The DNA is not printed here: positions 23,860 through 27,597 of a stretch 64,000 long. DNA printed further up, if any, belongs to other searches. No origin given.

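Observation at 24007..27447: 1146-aa single-polypeptide nuclease-helicase: Cas4/RecB-like Fe-S nuclease + RNase-H-like exonuclease-like region + SF1B DNA2/Upf1-type helicase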

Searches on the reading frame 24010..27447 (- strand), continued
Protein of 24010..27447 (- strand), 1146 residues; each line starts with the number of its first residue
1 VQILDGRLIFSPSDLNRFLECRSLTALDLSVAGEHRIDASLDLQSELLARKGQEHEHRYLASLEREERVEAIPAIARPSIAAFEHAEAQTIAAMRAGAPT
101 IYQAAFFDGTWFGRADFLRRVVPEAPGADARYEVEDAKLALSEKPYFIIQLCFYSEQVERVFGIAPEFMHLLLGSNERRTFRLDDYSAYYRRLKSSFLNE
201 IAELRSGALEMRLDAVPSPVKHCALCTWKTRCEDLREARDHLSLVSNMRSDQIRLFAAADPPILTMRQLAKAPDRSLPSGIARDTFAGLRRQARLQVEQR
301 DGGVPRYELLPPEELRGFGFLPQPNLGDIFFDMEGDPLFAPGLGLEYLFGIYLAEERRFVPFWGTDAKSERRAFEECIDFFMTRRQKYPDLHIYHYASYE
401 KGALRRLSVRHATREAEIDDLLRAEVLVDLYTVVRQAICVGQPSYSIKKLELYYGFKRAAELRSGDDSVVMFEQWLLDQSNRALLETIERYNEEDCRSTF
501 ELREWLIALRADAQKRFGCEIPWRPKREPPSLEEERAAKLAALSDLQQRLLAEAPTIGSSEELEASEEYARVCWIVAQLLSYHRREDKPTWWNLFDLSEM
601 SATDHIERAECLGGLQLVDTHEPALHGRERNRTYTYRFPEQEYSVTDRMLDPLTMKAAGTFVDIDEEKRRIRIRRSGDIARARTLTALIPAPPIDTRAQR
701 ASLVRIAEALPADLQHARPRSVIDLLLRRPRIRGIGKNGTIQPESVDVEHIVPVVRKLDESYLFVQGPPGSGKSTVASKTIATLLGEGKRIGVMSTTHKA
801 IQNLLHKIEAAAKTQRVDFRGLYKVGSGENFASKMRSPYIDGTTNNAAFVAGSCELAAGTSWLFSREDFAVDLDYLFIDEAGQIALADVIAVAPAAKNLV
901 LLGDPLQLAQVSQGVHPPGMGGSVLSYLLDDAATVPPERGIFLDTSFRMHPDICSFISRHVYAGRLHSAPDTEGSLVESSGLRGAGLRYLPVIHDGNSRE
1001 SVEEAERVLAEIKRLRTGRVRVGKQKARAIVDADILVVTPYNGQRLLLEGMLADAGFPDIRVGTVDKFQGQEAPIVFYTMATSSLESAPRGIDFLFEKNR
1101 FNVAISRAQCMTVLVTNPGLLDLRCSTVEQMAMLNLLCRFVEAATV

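Call 87: search_protein_families(library=pfam, proteins=[L061:9343-9936:+, L048:9318-9923:+, L061:13405-15369:-, L061:7434-9131:-, L086:7031-7963:+, L085:11345-12301:+, L085:12271-13098:+, L088:7066-9846:+, L004:3661-4365:+], max_evalue=0.001)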
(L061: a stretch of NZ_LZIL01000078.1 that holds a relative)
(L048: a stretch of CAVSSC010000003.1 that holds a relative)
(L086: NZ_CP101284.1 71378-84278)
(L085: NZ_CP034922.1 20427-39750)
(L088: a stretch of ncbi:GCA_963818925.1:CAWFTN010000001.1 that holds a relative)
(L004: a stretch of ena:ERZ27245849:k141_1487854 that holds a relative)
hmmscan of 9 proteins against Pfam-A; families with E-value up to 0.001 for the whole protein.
L061:9343-9936:+ (198 aa): 1 family
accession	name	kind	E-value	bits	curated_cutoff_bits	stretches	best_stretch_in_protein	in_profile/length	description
PF14041.11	Lipoprotein_21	-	7.4e-17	61.7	25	1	108-186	2-86/87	LppP/LprE lipoprotein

L048:9318-9923:+ (202 aa): 1 family
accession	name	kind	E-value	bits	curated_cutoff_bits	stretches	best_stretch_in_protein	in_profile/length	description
PF14041.11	Lipoprotein_21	-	5.7e-17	62.1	25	1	112-190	2-86/87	LppP/LprE lipoprotein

L061:13405-15369:- (655 aa): 4 families
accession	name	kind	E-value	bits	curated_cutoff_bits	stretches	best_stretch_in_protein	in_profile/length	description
PF07690.21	MFS_1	-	4.7e-60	203.8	33.4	1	46-437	1-346/347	Major Facilitator Superfamily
PF00083.30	Sugar_tr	-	1.1e-11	44.8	22.3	1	77-213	47-189/452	Sugar (and other) transporter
PF06609.19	TRI12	-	2.3e-07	30.1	23.2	1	61-323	64-338/599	Fungal trichothecene efflux pump (TRI12)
PF03209.21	PUCC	-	3.7e-05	23.4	21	1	80-193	247-364/401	PUCC protein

L061:7434-9131:- (566 aa): 5 families
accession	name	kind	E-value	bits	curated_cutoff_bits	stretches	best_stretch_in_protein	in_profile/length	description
PF00270.35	DEAD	-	1.8e-50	171.4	26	1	37-202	1-165/167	DEAD/DEAH box helicase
PF00271.37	Helicase_C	-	3.8e-31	108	23.5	1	239-347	2-110/110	Helicase conserved C-terminal domain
PF25399.1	DeaD_dimer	-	6.2e-22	77.9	23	1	381-447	1-67/67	RNA helicase DeaD dimerization domain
PF03880.21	DbpA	-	5.9e-21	74.7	25.6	1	474-544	1-71/72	DbpA RNA binding domain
PF04851.21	ResIII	-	2.1e-06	28.2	22.5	1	58-197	31-162/164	Type III restriction enzyme, res subunit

L086:7031-7963:+ (311 aa): 2 families
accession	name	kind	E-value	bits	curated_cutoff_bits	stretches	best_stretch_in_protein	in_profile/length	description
PF01972.22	SDH_protease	-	1.6e-11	44.2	31.3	1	95-165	91-159/286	ClpP-like SDH-type serine proteinase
PF25145.1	NfeD1b_N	-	1.1e-07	32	40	1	95-174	32-104/189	NfeD1b, N-terminal domain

L085:11345-12301:+ (319 aa): 0 families

L085:12271-13098:+ (276 aa): 1 family
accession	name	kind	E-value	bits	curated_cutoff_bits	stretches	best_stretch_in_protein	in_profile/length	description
PF21818.3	DUF6884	-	3.1e-05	24.6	30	1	147-216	36-107/135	Family of unknown function (DUF6884)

L088:7066-9846:+ (927 aa): 5 families
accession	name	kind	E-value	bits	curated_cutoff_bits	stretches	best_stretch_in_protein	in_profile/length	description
PF00176.29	SNF2-rel_dom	-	2.3e-71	240.7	24.9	1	469-749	1-290/290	SNF2-related domain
PF00271.37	Helicase_C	-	2.4e-21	76.5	23.5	1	763-872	2-110/110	Helicase conserved C-terminal domain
PF04851.21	ResIII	-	1e-07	32.5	22.5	1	465-621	3-163/164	Type III restriction enzyme, res subunit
PF00270.35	DEAD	-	2.2e-06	28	26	1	490-624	20-163/167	DEAD/DEAH box helicase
PF08455.15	SNF2_assoc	-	8.9e-05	22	27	1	222-452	141-366/373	Bacterial SNF2 helicase associated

L004:3661-4365:+ (235 aa): 1 family
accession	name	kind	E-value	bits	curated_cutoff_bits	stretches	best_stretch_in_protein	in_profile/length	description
PF00929.31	RNase_T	-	1.4e-22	81.4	24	1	10-161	2-164/164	Exonuclease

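Call 90: get_annotated_region(hit=H1, flank=6000)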
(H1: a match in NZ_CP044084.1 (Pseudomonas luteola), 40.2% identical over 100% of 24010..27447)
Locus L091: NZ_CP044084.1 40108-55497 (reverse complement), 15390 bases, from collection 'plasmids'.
description: Pseudomonas luteola strain FDAARGOS_637 plasmid unnamed1, complete sequence
organism: Pseudomonas luteola (NCBI taxid 47886)
taxonomy: Bacteria; Pseudomonadota; Gammaproteobacteria; Pseudomonadales; Pseudomonadaceae; Pseudomonas; Pseudomonas luteola
host: -; source: Homo sapiens,clinical isolate; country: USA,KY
typing (MOB-suite, as given by PLSDB): non-mobilizable
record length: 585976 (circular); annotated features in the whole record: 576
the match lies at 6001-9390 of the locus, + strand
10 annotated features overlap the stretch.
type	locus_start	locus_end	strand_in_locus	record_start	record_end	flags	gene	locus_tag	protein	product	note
CDS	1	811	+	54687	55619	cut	-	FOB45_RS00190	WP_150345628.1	hypothetical protein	-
CDS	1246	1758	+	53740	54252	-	-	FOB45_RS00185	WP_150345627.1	hypothetical protein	-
CDS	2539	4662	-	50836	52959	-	-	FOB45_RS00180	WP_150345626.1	ATP-binding protein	-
CDS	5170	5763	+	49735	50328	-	-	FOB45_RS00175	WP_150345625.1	hypothetical protein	-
CDS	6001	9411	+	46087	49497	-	-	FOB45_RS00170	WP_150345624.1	TM0106 family RecB-like putative nuclease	-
CDS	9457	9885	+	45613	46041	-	-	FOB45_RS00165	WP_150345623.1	hypothetical protein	-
CDS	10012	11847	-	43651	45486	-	-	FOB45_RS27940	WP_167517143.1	inositol monophosphatase family protein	-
CDS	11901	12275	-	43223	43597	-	-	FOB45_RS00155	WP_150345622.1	hypothetical protein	-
CDS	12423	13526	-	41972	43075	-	-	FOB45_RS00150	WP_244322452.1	WYL domain-containing protein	-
CDS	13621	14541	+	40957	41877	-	-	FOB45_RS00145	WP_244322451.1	hypothetical protein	-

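Call 91: get_annotated_region(hit=H3, flank=6000)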
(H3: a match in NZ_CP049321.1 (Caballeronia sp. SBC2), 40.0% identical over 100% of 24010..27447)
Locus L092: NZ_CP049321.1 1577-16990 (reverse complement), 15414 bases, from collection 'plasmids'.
description: Caballeronia sp. SBC2 plasmid pSBC2-5, complete sequence
organism: Caballeronia sp. SBC2 (NCBI taxid 2705547)
taxonomy: Bacteria; Pseudomonadota; Betaproteobacteria; Burkholderiales; Burkholderiaceae; Caballeronia; Caballeronia sp. SBC2
host: -; source: whole organism,soil; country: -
typing (MOB-suite, as given by PLSDB): mobilizable; relaxase MOBP
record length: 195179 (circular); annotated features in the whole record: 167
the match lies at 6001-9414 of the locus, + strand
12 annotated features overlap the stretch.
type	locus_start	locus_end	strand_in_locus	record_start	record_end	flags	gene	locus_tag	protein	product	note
CDS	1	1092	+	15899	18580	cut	-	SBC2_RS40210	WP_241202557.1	chromosome partitioning protein ParA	-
CDS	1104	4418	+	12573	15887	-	-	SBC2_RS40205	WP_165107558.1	DUF2357 domain-containing protein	-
CDS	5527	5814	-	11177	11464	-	-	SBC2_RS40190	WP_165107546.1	hypothetical protein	-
CDS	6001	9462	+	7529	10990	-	-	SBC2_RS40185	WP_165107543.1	TM0106 family RecB-like putative nuclease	-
CDS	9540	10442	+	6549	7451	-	-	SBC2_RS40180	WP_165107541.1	5'-nucleotidase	-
CDS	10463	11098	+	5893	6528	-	-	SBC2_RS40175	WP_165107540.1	hypothetical protein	-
CDS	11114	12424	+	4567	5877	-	-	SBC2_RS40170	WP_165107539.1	hypothetical protein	-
CDS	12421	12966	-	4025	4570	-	-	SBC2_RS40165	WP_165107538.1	hypothetical protein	-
CDS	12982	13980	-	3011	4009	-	-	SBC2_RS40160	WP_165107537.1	hypothetical protein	-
CDS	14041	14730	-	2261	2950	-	-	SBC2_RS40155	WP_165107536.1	hypothetical protein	-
CDS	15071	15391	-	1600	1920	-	-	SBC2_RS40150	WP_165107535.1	hypothetical protein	-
CDS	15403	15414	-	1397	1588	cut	-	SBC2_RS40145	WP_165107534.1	hypothetical protein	-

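Call 92: get_annotated_region(hit=H9, flank=6000)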
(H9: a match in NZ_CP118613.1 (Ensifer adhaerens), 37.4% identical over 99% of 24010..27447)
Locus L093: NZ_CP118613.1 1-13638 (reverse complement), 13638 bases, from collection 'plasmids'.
description: Ensifer adhaerens strain CTYH.Ch1 plasmid pCTYH.Ch1_3, complete sequence
organism: Ensifer adhaerens (NCBI taxid 106592)
taxonomy: Bacteria; Pseudomonadota; Alphaproteobacteria; Hyphomicrobiales; Rhizobiaceae; Ensifer; Ensifer adhaerens
host: -; source: Pure isolate,Rhizosphere of Cyperus brevifolius; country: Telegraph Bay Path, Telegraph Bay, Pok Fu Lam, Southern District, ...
typing (MOB-suite, as given by PLSDB): conjugative; replicon rep_cluster_492; relaxase MOBP; mating-pair formation MPF_T
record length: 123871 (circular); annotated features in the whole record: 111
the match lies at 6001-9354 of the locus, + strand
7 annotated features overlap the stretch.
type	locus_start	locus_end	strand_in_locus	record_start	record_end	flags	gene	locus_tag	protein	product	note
CDS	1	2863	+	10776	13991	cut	-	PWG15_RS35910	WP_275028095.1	helicase-related protein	-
CDS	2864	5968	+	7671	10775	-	-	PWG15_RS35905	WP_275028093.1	hypothetical protein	-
CDS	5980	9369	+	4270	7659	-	-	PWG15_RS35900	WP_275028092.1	TM0106 family RecB-like putative nuclease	-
CDS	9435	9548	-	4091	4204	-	-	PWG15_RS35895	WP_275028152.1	integrase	-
CDS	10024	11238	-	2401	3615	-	repC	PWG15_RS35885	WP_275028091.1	plasmid replication protein RepC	-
CDS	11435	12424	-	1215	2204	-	repB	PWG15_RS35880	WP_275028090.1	plasmid partitioning protein RepB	-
CDS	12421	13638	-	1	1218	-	repA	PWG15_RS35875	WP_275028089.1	plasmid partitioning protein RepA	-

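Call 93: get_annotated_region(hit=H27, flank=6000)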
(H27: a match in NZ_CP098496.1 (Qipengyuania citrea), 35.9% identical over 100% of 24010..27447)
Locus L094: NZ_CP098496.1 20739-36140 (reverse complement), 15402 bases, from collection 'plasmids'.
description: Qipengyuania citrea strain E4 plasmid plas2, complete sequence
organism: Qipengyuania citrea (NCBI taxid 225971)
taxonomy: Bacteria; Pseudomonadota; Alphaproteobacteria; Sphingomonadales; Erythrobacteraceae; Qipengyuania; Qipengyuania citrea
host: -; source: whole organism,South China Sea; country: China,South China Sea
typing (MOB-suite, as given by PLSDB): non-mobilizable
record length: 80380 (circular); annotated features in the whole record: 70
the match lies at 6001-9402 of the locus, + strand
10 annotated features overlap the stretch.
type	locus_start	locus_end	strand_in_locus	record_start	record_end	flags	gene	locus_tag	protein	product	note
CDS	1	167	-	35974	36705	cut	-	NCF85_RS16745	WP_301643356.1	hypothetical protein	-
CDS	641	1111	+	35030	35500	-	-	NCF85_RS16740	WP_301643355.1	hypothetical protein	-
CDS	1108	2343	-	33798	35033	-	-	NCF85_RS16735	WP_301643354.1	replication initiator protein A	-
CDS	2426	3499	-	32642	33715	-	-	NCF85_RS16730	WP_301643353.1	ParB/RepB/Spo0J family partition protein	GO:0007059 - chromosome segregation [Evidence IEA]; GO:0000910 - cytokinesis [Evidence IEA]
CDS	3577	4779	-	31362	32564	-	-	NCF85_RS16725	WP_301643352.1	AAA family ATPase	-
CDS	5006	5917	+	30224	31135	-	-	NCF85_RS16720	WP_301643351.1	Abi family protein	-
CDS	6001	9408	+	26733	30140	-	-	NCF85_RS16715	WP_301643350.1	TM0106 family RecB-like putative nuclease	-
CDS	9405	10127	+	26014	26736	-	-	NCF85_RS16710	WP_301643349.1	hypothetical protein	-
CDS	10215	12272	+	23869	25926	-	-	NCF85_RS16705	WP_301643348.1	3'-5' exonuclease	-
CDS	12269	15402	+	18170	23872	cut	-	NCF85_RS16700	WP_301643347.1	DUF4011 domain-containing protein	-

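Call 95: find_related_loci(query=A1, collection=viral_contigs, flank=5000)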
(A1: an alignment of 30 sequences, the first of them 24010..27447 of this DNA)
Query A1 (1146 aa) in viral_contigs; peptide patterns used: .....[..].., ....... (x = any residue, [..] = any of these).
387 stretches matched a pattern; 97 encode a relative of the query (tblastn E <= 1e-3); the best 80 are kept; 80 distinct loci.
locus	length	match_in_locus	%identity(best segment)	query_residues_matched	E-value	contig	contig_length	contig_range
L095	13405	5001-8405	38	1-1146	0e+0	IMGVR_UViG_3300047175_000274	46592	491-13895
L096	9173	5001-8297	37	1-1146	0e+0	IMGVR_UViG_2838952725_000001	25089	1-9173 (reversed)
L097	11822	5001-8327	34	8-1141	0e+0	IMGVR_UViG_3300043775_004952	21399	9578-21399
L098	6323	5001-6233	42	720-1138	9e-88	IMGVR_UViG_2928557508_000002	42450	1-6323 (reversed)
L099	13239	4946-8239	38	1-1145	0e+0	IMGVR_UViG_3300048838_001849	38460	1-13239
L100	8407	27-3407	37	1-1142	0e+0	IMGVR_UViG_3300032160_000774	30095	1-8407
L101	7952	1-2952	38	153-1142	4e-180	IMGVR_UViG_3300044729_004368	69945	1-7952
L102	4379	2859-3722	46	853-1142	2e-70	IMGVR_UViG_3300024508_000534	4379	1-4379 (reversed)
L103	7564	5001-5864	46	853-1142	4e-70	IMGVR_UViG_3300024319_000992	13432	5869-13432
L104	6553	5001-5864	46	853-1142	6e-70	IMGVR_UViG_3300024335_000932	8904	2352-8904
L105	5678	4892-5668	47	876-1138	1e-63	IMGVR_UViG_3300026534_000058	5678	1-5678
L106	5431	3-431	45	992-1138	2e-29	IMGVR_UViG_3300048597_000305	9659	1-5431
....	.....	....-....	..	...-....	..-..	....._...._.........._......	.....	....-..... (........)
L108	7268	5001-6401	27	760-1122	1e-21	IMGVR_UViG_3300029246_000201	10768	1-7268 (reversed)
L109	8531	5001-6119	26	762-1123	2e-20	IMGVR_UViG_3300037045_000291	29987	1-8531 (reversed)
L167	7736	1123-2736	22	764-1135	6e-7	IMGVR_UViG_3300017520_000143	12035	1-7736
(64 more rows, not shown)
